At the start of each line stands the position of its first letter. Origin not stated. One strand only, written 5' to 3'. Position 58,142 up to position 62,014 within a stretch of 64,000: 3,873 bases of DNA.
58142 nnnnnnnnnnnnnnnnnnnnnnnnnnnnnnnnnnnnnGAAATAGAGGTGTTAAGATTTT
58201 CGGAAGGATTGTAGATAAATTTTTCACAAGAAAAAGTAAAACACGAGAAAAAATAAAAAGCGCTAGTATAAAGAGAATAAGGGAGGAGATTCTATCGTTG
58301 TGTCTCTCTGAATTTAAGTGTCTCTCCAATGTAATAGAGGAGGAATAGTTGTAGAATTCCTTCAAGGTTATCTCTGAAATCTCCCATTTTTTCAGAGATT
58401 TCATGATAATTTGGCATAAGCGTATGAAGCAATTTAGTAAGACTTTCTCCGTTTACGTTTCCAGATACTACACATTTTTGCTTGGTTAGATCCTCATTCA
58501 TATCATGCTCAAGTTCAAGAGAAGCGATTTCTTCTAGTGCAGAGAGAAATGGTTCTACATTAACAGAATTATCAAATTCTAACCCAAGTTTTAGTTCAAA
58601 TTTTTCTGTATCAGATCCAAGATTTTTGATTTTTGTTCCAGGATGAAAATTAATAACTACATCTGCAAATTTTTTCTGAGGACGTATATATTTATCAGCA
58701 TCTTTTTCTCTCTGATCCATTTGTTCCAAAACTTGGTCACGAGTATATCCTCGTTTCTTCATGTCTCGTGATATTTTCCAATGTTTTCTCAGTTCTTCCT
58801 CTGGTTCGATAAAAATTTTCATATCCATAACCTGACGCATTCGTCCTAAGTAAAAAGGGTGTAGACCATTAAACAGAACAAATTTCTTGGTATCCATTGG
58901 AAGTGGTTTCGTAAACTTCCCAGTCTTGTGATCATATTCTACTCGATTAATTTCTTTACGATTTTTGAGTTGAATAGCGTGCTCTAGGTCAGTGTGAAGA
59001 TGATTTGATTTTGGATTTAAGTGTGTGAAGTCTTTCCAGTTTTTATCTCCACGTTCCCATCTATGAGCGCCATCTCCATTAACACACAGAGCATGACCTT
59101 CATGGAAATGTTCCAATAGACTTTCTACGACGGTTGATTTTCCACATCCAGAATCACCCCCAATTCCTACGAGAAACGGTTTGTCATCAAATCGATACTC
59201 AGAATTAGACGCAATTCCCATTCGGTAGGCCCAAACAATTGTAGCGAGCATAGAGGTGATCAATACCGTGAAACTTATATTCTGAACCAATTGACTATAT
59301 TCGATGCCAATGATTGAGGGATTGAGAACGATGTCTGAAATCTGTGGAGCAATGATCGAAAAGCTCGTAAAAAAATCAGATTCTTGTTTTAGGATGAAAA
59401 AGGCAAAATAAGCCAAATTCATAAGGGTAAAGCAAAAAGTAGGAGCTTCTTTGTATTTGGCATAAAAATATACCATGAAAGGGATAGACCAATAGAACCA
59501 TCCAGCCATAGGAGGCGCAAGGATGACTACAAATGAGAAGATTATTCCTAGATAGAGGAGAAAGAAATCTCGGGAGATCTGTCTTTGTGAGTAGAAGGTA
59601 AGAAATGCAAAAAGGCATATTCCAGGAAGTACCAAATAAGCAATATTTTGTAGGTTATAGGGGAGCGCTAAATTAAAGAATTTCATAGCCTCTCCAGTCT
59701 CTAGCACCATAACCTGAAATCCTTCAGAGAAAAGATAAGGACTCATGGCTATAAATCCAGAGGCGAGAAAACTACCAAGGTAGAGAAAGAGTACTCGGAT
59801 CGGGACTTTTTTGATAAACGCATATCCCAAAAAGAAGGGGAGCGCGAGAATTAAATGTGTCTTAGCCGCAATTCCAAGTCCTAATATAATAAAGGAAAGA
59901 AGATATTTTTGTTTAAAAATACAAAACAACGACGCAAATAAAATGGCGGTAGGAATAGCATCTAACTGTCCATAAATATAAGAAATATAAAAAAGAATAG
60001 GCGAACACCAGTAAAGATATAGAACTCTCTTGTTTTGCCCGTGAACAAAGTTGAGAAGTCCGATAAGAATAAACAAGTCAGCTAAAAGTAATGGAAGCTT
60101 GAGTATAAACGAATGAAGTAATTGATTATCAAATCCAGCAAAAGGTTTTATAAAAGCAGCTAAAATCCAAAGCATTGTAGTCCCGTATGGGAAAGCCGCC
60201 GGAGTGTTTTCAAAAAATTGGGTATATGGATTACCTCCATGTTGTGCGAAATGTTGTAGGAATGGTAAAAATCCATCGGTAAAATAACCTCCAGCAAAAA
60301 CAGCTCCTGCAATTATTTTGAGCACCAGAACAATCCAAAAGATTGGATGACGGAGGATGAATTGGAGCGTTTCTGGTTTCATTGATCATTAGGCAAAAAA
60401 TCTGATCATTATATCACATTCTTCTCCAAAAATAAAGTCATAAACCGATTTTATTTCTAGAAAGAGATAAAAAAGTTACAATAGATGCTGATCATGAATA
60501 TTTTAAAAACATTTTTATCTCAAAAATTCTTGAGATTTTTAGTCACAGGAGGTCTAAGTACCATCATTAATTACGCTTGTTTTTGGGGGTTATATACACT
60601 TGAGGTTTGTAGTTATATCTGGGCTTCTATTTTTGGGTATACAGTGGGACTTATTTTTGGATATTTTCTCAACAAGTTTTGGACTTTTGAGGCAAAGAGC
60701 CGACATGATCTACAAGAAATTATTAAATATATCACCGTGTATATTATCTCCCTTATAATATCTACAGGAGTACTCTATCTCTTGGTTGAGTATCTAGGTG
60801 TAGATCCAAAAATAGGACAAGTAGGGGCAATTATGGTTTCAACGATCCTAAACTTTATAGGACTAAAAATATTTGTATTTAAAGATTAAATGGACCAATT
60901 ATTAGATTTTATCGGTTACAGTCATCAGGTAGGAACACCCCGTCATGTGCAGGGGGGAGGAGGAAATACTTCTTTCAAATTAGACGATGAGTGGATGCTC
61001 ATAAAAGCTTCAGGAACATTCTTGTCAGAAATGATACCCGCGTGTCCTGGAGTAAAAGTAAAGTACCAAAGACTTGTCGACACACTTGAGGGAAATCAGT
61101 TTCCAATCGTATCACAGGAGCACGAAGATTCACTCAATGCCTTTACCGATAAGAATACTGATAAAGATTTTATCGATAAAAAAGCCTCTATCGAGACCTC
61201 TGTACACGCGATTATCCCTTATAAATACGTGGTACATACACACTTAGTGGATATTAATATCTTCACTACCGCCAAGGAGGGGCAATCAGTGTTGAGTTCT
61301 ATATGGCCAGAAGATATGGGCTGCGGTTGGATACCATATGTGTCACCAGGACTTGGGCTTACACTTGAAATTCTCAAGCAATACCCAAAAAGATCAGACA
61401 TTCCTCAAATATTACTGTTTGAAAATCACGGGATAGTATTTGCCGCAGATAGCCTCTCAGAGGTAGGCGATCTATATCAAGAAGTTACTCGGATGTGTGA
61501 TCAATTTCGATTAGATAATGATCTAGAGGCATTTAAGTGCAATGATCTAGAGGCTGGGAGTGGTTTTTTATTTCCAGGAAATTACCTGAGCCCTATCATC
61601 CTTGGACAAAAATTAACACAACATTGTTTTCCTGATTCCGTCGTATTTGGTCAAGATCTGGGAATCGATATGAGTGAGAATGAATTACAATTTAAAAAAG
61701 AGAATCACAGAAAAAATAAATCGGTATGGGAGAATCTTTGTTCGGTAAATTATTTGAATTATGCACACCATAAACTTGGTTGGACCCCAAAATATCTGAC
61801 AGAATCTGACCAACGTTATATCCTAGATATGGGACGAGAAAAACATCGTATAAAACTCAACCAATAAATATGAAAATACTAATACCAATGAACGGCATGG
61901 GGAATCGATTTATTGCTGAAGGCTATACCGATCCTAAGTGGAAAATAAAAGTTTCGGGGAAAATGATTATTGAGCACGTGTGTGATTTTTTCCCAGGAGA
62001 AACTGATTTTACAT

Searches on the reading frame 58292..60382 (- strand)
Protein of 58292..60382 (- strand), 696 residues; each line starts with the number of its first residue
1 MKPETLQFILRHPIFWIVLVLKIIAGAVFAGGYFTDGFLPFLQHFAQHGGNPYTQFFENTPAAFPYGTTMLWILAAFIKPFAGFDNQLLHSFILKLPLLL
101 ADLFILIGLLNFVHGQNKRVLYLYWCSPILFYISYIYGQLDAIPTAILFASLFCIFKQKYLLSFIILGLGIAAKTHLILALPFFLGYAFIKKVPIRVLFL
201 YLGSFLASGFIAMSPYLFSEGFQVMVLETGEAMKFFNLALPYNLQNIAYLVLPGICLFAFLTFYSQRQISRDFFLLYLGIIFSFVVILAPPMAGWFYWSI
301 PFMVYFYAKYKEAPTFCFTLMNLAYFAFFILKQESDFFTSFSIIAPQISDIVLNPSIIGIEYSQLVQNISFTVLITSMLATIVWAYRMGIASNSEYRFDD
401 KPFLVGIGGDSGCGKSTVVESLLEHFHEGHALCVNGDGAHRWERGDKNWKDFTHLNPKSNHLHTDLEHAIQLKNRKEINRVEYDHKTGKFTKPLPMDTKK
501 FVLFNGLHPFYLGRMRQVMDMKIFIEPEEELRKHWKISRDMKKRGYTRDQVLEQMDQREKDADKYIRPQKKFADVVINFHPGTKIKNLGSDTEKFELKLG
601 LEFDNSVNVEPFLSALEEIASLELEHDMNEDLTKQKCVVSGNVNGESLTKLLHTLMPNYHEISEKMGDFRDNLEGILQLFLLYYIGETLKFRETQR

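Call 16: search_protein_families(library=pfam, proteins=[window:58292-60382:-], max_evalue=0.00001)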
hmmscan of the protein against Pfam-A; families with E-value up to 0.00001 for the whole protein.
window:58292-60382:- (696 aa): 1 family
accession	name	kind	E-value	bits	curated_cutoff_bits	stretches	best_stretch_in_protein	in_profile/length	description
PF00485.24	PRK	-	1.7e-36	126.3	22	1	405-585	2-195/196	Phosphoribulokinase / Uridine kinase family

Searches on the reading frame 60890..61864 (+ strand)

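Call 43: search_protein_families(library=pfam, proteins=[window:60890-61864:+], max_evalue=0.0001)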
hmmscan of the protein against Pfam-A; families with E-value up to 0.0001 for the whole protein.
window:60890-61864:+ (325 aa): 1 family
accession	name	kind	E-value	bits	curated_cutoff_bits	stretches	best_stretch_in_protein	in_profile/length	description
PF00596.27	Aldolase_II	-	7.1e-13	49.3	22.2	1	10-204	6-180/183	Class II Aldolase and Adducin N-terminal domain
